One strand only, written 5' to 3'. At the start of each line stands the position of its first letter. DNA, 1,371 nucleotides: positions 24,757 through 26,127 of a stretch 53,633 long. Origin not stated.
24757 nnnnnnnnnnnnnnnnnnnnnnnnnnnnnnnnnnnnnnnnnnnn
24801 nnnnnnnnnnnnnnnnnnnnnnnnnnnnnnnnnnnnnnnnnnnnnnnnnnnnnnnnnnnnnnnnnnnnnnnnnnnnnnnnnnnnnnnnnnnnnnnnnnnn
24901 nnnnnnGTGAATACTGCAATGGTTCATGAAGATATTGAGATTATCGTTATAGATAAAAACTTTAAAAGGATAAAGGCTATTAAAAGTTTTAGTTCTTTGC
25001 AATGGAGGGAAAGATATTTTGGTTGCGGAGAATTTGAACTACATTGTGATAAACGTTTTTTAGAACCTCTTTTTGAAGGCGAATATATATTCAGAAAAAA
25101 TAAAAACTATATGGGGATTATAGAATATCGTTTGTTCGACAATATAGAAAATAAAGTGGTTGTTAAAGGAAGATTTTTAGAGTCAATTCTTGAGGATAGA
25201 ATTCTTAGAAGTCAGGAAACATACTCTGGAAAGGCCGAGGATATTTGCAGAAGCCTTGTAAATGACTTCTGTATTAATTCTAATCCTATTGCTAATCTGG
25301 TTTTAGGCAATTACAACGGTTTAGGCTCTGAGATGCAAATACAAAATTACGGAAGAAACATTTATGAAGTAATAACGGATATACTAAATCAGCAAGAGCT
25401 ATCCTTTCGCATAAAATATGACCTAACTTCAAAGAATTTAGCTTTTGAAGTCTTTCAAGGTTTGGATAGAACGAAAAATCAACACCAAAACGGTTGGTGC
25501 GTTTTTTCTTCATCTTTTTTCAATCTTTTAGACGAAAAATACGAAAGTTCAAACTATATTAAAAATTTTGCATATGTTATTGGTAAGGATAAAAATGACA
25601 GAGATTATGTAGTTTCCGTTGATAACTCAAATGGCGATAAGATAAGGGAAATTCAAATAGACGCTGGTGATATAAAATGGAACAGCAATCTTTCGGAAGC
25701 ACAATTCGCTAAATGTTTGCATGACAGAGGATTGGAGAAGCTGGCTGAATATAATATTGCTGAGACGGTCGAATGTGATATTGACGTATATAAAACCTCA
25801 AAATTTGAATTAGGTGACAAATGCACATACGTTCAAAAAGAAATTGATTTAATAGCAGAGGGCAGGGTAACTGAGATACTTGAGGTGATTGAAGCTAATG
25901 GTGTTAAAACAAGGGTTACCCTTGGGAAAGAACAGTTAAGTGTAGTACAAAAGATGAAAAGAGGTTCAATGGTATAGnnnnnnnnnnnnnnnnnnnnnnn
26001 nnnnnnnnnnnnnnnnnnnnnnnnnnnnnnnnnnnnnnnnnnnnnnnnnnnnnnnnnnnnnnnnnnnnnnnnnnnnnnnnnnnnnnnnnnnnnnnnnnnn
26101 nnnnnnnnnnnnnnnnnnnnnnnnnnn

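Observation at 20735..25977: Stand-alone four-gene tail-tip module with all ORFs intact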

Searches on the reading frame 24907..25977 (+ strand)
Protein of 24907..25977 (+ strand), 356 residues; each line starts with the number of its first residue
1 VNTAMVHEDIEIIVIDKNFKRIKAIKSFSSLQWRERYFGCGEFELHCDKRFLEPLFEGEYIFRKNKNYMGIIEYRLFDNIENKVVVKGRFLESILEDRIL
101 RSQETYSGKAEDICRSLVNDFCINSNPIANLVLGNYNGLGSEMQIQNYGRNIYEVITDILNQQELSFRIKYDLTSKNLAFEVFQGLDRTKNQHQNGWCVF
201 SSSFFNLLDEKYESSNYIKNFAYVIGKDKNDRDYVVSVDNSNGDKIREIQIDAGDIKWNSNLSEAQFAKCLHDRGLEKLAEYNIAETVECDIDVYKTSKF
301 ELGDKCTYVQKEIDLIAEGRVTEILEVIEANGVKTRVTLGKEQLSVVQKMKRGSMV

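Call 3: search_protein_families(library=pfam, proteins=[window:24907-25977:+], max_evalue=0.01)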
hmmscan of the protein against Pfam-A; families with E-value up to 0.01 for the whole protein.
window:24907-25977:+ (356 aa): 1 family
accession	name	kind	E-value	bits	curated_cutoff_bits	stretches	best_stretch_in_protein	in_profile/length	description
PF14594.13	Sipho_Gp37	-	2.4e-47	162.2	26.2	1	12-341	2-370/370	Siphovirus ReqiPepy6 Gp37-like protein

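Call 4: search_protein_families(library=phrogs, proteins=[window:24907-25977:+], max_evalue=0.01)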
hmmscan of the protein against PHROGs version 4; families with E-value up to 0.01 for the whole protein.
window:24907-25977:+ (356 aa): 3 families
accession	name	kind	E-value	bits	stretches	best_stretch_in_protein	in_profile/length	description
phrog_538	-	tail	7.1e-69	234.1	1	4-351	23-385/684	minor tail protein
phrog_33036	-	unknown function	5.7e-07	30.8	1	267-352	28-117/120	-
phrog_13539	-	unknown function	0.0015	19.3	1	212-282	180-251/256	-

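Call 9: search_dna_similar(query=window:24907-25977:+, collection=phages, mode=protein, max_rows=25)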
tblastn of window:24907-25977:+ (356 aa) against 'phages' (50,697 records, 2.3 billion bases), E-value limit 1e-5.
Records with a match: 300; places in all: 301; records where one place covers at least 80% of the query: 286.
Best place of each record, by identity: <60% 300.
By first word of the organism name: Paenibacillus 107; Arthrobacter 95; Streptomyces 54; Lactococcus 11; Bacteriophage 9; Butyrivibrio 7; Clostridium 2; Methanoculleus 2; Microbacterium 2; Ruminococcus 2; and 8 more.
By host as written in the record: Arthrobacter sp. ATCC 21022 62; Paenibacillus larvae 42; Streptomyces griseus ATCC 10137 18; Paenibacillus larvae ATCC 9545 17; Arthrobacter globiformis B-2979 15; Paenibacillus larvae NRRL 2605 14; Streptomyces scabiei RL-34 14; - 10; and 45 more.
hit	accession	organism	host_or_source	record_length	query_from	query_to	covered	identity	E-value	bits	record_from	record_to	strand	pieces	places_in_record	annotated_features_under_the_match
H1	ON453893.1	Acutalibacter phage Fontainebleau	Acutalibacter muris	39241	10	350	96%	34.5%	1e-55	201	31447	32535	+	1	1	minor tail protein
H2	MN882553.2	Butyrivibrio virus Ceridwen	Butyrivibrio fibrisolvens DSM 3071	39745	10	347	95%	29.9%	3e-34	139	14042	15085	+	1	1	endopeptidase tail protein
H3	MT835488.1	Bacteriophage sp.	human fecal samples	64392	9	333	91%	29.5%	6e-22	103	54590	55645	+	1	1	record has no annotation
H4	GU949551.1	Clostridium phage phiCD6356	Clostridium difficile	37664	12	352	96%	27.8%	2e-20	99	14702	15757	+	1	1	hypothetical protein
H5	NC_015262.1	Clostridium phage phiCD6356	Clostridium difficile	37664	12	352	96%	27.8%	2e-20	99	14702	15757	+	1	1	minor tail protein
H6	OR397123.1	Clostridioides phage AR1074-1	Clostridioides difficile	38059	12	352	96%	27.8%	8e-20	97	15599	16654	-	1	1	hypothetical protein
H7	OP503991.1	Paenibacillus phage Lilo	Paenibacillus larvae F1A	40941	12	340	92%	27.7%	1e-28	122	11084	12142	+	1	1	putative tail protein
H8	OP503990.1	Paenibacillus phage Dash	Paenibacillus larvae 2006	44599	12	340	92%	27.5%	6e-29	124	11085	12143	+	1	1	putative tail protein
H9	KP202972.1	Paenibacillus phage HB10c2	Paenibacillus larvae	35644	12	352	96%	26.3%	2e-28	122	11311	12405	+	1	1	hypothetical protein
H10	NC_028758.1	Paenibacillus phage HB10c2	Paenibacillus larvae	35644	12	352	96%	26.3%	2e-28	122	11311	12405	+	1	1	minor tail protein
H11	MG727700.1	Paenibacillus phage Tadhana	Paenibacillus larvae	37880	12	352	96%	26.3%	2e-28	122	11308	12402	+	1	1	putative tail protein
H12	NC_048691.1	Paenibacillus phage Tadhana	Paenibacillus larvae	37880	12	352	96%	26.3%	2e-28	122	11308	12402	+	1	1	minor tail protein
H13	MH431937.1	Paenibacillus phage Lucielle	Paenibacillus larvae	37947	12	352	96%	26.3%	2e-28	122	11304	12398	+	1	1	tail protein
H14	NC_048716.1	Paenibacillus phage Lucielle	Paenibacillus larvae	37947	12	352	96%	26.3%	2e-28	122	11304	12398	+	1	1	minor tail protein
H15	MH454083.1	Paenibacillus phage Saudage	Paenibacillus larvae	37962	12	352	96%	26.3%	2e-28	122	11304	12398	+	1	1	tail protein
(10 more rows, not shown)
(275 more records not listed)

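Call 11: get_annotated_region(hit=H1, flank=12000)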
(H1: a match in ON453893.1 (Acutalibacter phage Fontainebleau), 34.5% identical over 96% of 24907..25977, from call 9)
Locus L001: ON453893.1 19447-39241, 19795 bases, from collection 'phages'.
description: Acutalibacter phage Fontainebleau, complete genome.
organism: Acutalibacter phage Fontainebleau (NCBI taxid 2951965)
taxonomy: Viruses
host: Acutalibacter muris; source: feces; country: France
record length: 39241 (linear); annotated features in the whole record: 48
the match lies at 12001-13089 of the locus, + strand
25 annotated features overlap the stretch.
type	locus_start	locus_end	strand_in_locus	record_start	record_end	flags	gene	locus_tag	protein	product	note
CDS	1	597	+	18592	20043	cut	-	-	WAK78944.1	portal protein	rasttk_feature_creation_tool=/opt/patric-common/ runtime/bin/phanotate version 1.5.0; HHpred against PHROGS v3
CDS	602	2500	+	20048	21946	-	-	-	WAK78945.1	minor head protein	rasttk_feature_creation_tool=/opt/patric-common/ runtime/bin/phanotate version 1.5.0; ...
CDS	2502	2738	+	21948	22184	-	-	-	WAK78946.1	hypothetical protein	rasttk_feature_creation_tool=/opt/patric-common/ runtime/bin/phanotate version 1.5.0; ...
CDS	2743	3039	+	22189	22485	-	-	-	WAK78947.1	peptidase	rasttk_feature_creation_tool=/opt/patric-common/ runtime/bin/phanotate version 1.5.0; HHpred against PHROGS v3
CDS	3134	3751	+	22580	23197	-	-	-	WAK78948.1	head scaffolding protein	rasttk_feature_creation_tool=/opt/patric-common/ runtime/bin/phanotate version 1.5.0; HHpred against PHROGS v3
CDS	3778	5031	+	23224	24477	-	-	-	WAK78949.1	major head protein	rasttk_feature_creation_tool=/opt/patric-common/ runtime/bin/phanotate version 1.5.0; HHpred against PHROGS v3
CDS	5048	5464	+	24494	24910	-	-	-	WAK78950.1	head-tail protein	rasttk_feature_creation_tool=/opt/patric-common/ runtime/bin/phanotate version 1.5.0; HHpred against PHROGS v3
CDS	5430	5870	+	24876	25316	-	-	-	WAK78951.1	hypothetical protein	rasttk_feature_creation_tool=/opt/patric-common/ runtime/bin/phanotate version 1.5.0; ...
CDS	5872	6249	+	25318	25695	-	-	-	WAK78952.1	minor head protein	rasttk_feature_creation_tool=/opt/patric-common/ runtime/bin/phanotate version 1.5.0; HHpred against PHROGS v3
CDS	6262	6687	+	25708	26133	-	-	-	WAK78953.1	tail completion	rasttk_feature_creation_tool=/opt/patric-common/ runtime/bin/phanotate version 1.5.0; HHpred against PHROGS v3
CDS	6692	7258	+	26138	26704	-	-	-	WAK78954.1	hypothetical protein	rasttk_feature_creation_tool=/opt/patric-common/ runtime/bin/phanotate version 1.5.0; ...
CDS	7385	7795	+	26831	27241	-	-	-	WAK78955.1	hypothetical protein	rasttk_feature_creation_tool=/opt/patric-common/ runtime/bin/phanotate version 1.5.0; ...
CDS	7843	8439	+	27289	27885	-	-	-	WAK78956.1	hypothetical protein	rasttk_feature_creation_tool=/opt/patric-common/ runtime/bin/phanotate version 1.5.0; ...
CDS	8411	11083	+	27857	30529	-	-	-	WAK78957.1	tail length tape measure protein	rasttk_feature_creation_tool=/opt/patric-common/ runtime/bin/phanotate version 1.5.0; HHpred against PHROGS v3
CDS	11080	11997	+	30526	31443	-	-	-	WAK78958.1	minor tail protein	rasttk_feature_creation_tool=/opt/patric-common/ runtime/bin/phanotate version 1.5.0; HHpred against PHROGS v3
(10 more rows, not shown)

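Call 12: get_annotated_region(hit=H5, flank=10000)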
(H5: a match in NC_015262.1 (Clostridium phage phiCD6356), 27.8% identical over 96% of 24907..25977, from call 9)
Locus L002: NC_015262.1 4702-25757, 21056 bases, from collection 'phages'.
description: Clostridium phage phiCD6356, complete genome.
organism: Clostridium phage phiCD6356 (NCBI taxid 864178)
taxonomy: Viruses; Duplodnaviria; Heunggongvirae; Uroviricota; Caudoviricetes
host: Clostridium difficile; source: -; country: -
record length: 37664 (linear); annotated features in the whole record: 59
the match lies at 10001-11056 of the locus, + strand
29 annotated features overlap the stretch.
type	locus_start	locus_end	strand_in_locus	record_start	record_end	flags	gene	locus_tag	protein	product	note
CDS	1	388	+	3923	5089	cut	-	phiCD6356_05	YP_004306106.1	major head protein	-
CDS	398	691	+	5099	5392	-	-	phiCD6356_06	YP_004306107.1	hypothetical protein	-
CDS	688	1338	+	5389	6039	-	-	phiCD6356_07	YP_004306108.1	head-tail adaptor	-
CDS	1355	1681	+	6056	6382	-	-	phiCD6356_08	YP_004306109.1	hypothetical protein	-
CDS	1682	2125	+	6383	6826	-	-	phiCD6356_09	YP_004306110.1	HK97 gp10 family protein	HK97 family protein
CDS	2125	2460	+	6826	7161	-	-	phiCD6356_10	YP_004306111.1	tail terminator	-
CDS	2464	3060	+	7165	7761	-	-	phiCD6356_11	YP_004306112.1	major tail protein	-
CDS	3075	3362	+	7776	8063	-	-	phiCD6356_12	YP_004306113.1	head-tail adaptor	-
CDS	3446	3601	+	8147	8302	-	-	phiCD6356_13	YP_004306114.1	hypothetical protein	-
CDS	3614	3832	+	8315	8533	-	-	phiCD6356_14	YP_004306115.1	hypothetical protein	-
CDS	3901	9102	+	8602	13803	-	-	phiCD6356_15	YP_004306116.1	tail length tape measure protein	-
CDS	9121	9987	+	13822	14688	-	-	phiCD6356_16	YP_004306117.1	tail family protein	-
CDS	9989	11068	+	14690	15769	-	-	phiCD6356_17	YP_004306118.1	minor tail protein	-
CDS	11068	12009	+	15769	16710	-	-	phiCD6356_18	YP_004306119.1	head protein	-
CDS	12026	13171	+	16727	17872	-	-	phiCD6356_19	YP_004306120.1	kelch repeat-containing protein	-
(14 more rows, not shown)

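Call 16: find_homologous_proteins(query=window:24907-25977:+, max_evalue=1e-20)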
Query window:24907-25977:+ (356 aa): 16 proteins with E <= 1e-20 among 1874 candidates.
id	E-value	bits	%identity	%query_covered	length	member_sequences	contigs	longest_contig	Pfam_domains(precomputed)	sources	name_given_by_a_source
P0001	4.8e-231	784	100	99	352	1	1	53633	PF14594.14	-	-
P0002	7.2e-109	382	50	97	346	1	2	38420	PF14594.14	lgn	-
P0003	1.9e-56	210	37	96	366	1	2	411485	PF14594.14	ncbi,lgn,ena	-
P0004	7.0e-43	165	33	92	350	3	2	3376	PF14594.14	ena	-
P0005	7.0e-42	162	33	97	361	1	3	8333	PF14594.14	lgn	-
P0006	1.1e-40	158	36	92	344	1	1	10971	PF14594.14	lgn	-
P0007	8.0e-39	152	32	92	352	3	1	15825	PF14594.14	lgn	-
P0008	3.1e-37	147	31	94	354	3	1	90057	PF14594.14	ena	-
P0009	1.5e-34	138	31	66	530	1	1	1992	PF14594.14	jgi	-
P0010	2.2e-30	124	33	93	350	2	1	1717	PF14594.14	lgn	-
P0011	1.9e-28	118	28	96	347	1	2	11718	PF14594.14,PF06605.19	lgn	-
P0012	1.7e-27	115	30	92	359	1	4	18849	PF14594.14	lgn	-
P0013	2.6e-27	114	27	94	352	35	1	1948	PF14594.14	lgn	-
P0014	3.4e-26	111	33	93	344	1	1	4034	PF14594.14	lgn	-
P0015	5.4e-26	110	30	89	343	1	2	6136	PF14594.14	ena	-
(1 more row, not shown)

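Call 17: find_encoding_contigs(protein=P0002, flank=10000, max_places=4)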
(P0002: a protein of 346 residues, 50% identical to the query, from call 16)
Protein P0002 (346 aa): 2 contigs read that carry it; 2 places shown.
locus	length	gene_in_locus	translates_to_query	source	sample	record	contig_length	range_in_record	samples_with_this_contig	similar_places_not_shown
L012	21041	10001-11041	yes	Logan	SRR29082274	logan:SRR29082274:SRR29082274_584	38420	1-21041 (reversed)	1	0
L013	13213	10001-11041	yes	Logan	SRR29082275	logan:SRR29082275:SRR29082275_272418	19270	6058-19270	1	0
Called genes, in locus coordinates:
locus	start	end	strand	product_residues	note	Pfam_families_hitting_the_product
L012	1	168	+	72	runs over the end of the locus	-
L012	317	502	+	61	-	PF09639:YjcQ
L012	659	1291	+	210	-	PF06810:Phage_scaffold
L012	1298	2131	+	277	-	PF25209:Phage_capsid_4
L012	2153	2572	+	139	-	-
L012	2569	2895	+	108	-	-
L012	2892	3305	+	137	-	-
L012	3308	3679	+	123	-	PF11114:Minor_capsid_2 (weak)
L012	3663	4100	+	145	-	-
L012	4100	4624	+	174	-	-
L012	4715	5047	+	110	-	-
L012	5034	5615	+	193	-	PF06854:Phage_Gp15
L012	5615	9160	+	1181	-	PF10145:PhageMin_Tail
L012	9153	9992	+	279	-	PF22768:SPP1_Dit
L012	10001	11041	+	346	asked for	PF14594:Sipho_Gp37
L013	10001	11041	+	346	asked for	PF14594:Sipho_Gp37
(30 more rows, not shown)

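Call 18: find_encoding_contigs(protein=P0003, flank=10000, max_places=3)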
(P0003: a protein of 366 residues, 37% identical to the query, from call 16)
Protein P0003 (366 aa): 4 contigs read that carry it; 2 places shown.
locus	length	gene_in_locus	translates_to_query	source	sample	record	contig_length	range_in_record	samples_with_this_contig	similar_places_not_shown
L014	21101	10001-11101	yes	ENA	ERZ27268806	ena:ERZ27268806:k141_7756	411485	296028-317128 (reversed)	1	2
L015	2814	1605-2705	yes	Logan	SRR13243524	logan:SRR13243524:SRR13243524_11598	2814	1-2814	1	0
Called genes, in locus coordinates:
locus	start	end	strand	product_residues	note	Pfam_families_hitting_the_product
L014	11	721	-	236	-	PF00753:Lactamase_B, PF23023:Anti-Pycsar_Apyc1 (weak), PF19583:ODP (weak)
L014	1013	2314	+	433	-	-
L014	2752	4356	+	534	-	PF02743:dCache_1 (weak), PF00990:GGDEF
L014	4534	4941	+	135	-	PF05263:DUF722, PF08281:Sigma70_r4_2 (faint), PF04545:Sigma70_r4 (weak)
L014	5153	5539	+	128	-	-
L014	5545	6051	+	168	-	-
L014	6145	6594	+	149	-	-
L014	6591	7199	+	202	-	PF06854:Phage_Gp15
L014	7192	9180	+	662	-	PF28501:ENDOD1_C (faint)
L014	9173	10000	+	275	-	PF22768:SPP1_Dit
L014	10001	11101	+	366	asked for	PF14594:Sipho_Gp37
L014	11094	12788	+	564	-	PF22337:Phage_fiber_rpt (weak), PF13884:Peptidase_S74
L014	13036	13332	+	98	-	-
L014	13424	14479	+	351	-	PF00929:RNase_T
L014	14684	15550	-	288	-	PF00990:GGDEF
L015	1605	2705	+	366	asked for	PF14594:Sipho_Gp37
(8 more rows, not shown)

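Call 24: search_protein_families(library=ncbifam, proteins=[window:24907-25977:+], max_evalue=0.01)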
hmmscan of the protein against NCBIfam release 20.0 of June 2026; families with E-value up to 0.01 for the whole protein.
window:24907-25977:+ (356 aa): 0 families

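Call 31: find_related_loci(query=P0001, collection=viral_contigs, flank=8000)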
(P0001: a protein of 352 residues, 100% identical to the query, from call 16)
Query P0001 (352 aa) in viral_contigs; peptide patterns used: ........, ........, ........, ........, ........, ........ (x = any residue, [..] = any of these).
4 stretches matched a pattern, but none encodes a relative of the query by tblastn (E <= 1e-3).

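Call 32: find_related_loci(query=P0001, collection=genome_contigs, flank=8000)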
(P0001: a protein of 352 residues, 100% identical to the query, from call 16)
Query P0001 (352 aa) in genome_contigs; peptide patterns used: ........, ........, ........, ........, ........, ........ (x = any residue, [..] = any of these).
131 stretches matched a pattern, but none encodes a relative of the query by tblastn (E <= 1e-3).

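Call 48: search_solved_structures(query=A2, max_evalue=1)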
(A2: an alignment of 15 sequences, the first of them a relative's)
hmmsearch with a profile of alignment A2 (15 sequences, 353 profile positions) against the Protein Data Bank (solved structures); distinct sequences matched with E-value up to 1: 2.
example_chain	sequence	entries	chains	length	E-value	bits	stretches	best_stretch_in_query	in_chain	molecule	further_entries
3fo8_D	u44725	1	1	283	0.43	12.7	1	297-327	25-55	Tail sheath protein Gp18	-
9x3p_A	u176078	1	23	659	0.63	12.2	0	297-342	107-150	Tail sheath protein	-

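Call 58: predict_structure(alignment_id=A2)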
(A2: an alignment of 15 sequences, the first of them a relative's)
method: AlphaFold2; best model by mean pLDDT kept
length: 352 residues; sequences in the alignment: 15
mean_pLDDT: 84.3   pTM: 0.71
mean pLDDT of the five models: 84.3, 84.1, 84.0, 83.1, 82.9
residues with pLDDT >= 90: 176; 70-90: 121; 50-70: 37; < 50: 18
segments of 3 or more residues with pLDDT < 50: 338-352
pLDDT, mean of each block of 10 residues (from residue 1): 73 93 94 94 95 94 93 93 96 90 95 96 93 93 92 91 93 94 85 82 65 73 88 81 81 85 90 72 63 77 77 84 88 68 37 28
secondary structure, 60 per line:
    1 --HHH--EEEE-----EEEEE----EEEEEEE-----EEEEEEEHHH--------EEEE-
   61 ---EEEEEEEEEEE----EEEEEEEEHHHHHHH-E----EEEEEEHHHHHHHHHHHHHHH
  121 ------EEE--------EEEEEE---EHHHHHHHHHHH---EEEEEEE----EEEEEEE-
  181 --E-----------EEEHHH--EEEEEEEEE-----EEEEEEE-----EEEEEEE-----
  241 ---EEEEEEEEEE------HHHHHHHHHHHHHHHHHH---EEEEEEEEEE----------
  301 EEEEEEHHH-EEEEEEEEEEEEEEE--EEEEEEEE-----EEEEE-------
elements in order: E8-11 E17-21 E26-32 E38-44 E56-59 E64-74 E79-86 H87-93 E100-105 H106-120 E127-129 E138-143 H148-158 E162-168 E173-179 E195-197 E203-211 E217-223 E229-235 E244-253 H260-277 E281-290 E301-306 E311-325 E328-335 E341-345

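Call 62: fold_search(model_id=the predicted structure, library=pdb)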
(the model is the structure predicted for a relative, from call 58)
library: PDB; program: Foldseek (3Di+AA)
matches with E <= 10: 515; with E <= 0.001: 68
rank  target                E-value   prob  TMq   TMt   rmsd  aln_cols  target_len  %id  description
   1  8v3w_H                5.2e-19  1.00  0.53  0.34   8.9       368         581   14  CryoEM Structure of Diffocin - precontracted - Baseplate - focused refinement on triplex region (released 2024-08-28)
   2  3d37_A                4.7e-17  1.00  0.52  0.55   8.5       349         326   13  The crystal structure of the tail protein from Neisseria meningitidis MC58 (released 2008-07-08)
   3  9m7n_A                6.8e-16  1.00  0.58  0.37   8.4       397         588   13  Cryo-EM structure of bacteriophage NF5 tail-associated lysin (released 2025-12-17)
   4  3d37_B                7.6e-16  1.00  0.50  0.55   8.2       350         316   15  The crystal structure of the tail protein from Neisseria meningitidis MC58 (released 2008-07-08)
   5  1wru                  1.4e-15  1.00  0.49  0.52   8.6       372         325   16  Structure of central hub elucidated by X-ray analysis of gene product 44; baseplate component of bacteriophage Mu (released 2005-09-20)
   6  3cdd_B                3.8e-15  1.00  0.52  0.55   7.5       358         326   14  Crystal structure of prophage MuSo2, 43 kDa tail protein from Shewanella oneidensis (released 2008-03-11)
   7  3cdd_C                5.0e-15  1.00  0.52  0.55   8.1       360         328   13  Crystal structure of prophage MuSo2, 43 kDa tail protein from Shewanella oneidensis (released 2008-03-11)
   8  9h4p_BD               5.0e-15  1.00  0.48  0.20  10.2       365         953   12  Tail of full Haloferax tailed virus 1 (released 2025-08-27)
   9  9ki1_G                8.8e-15  1.00  0.51  0.49   9.1       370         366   16  Baseplate structure of Escherichia phage Mu (released 2025-02-12)
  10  9j1k_L                1.1e-14  1.00  0.54  0.51   7.6       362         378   10  Tip region of monocin (released 2025-01-08)
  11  3cdd_D                1.2e-14  1.00  0.52  0.54   7.9       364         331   13  Crystal structure of prophage MuSo2, 43 kDa tail protein from Shewanella oneidensis (released 2008-03-11)
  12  7b5h_AJ               1.4e-14  1.00  0.53  0.35  12.6       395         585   11  Cryo-EM structure of the contractile injection system base plate from Anabaena PCC7120 (released 2022-02-23)
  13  9qgm_8A               1.4e-14  1.00  0.50  0.36   9.6       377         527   13  Cryo-EM structure of the PlPVC1 central spike, 3-fold symmetrized (C3), in extended state (released 2025-10-29)
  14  3cdd_A                1.4e-14  1.00  0.51  0.54   7.5       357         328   12  Crystal structure of prophage MuSo2, 43 kDa tail protein from Shewanella oneidensis (released 2008-03-11)
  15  6j0m_A                2.7e-14  1.00  0.49  0.34   9.7       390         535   12  Cryo-EM Structure of an Extracellular Contractile Injection System, PVC baseplate in extended state (reconstructed wit (released 2019-04-10)
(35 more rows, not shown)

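Call 79: find_related_loci(query=P0001, collection=metagenome_contigs, flank=8000)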
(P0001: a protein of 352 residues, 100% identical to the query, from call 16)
Query P0001 (352 aa) in metagenome_contigs; peptide patterns used: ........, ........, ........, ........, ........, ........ (x = any residue, [..] = any of these).
109 stretches matched a pattern, but none encodes a relative of the query by tblastn (E <= 1e-3).

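Call 87: find_encoding_contigs(protein=P0008, flank=10000, max_places=2)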
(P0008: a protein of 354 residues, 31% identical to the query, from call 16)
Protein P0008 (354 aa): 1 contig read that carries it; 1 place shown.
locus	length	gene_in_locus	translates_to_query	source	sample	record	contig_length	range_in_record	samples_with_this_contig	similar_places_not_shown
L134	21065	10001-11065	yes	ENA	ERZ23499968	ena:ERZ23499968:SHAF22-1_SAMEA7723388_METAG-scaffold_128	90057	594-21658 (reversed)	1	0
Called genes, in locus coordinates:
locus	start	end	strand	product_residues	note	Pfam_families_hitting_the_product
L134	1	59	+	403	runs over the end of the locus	PF04860:Phage_portal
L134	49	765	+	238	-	PF00574:CLP_protease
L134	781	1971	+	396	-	PF05065:Phage_capsid, PF25209:Phage_capsid_4 (weak)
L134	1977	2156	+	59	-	-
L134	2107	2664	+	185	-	-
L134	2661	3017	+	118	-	PF05521:Phage_HCP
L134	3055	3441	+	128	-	-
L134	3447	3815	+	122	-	-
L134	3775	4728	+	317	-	PF13205:Big_5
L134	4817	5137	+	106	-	PF23857:Phage_TAC_19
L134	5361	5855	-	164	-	PF27000:PH_gly_zipper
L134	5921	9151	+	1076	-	PF04513:Baculo_PEP_C (faint)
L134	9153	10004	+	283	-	PF05709:Sipho_tail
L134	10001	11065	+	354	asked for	PF14594:Sipho_Gp37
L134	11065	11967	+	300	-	-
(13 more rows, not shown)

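Call 88: find_encoding_contigs(protein=P0007, flank=10000, max_places=2)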
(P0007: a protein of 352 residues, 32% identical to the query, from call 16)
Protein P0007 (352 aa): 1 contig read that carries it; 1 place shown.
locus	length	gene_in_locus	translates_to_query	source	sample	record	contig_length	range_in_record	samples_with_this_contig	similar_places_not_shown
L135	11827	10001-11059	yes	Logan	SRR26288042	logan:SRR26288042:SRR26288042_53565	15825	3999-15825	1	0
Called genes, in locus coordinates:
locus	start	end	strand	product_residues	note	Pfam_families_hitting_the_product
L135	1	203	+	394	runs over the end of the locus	PF04860:Phage_portal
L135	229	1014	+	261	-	PF00574:CLP_protease, PF25145:NfeD1b_N (weak)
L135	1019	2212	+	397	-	PF05065:Phage_capsid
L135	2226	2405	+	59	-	-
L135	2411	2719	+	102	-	-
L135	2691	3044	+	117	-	-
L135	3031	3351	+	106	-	-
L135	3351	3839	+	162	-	-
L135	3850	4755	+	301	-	PF13205:Big_5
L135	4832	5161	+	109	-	PF23857:Phage_TAC_19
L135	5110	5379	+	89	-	-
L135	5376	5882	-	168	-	PF27000:PH_gly_zipper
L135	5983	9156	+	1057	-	PF10145:PhageMin_Tail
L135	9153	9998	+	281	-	PF05709:Sipho_tail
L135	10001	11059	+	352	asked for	PF14594:Sipho_Gp37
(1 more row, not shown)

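Call 89: search_protein_families(library=padloc, proteins=[window:24907-25977:+], max_evalue=0.001)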
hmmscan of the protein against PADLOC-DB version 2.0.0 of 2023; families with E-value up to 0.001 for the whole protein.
window:24907-25977:+ (356 aa): 0 families
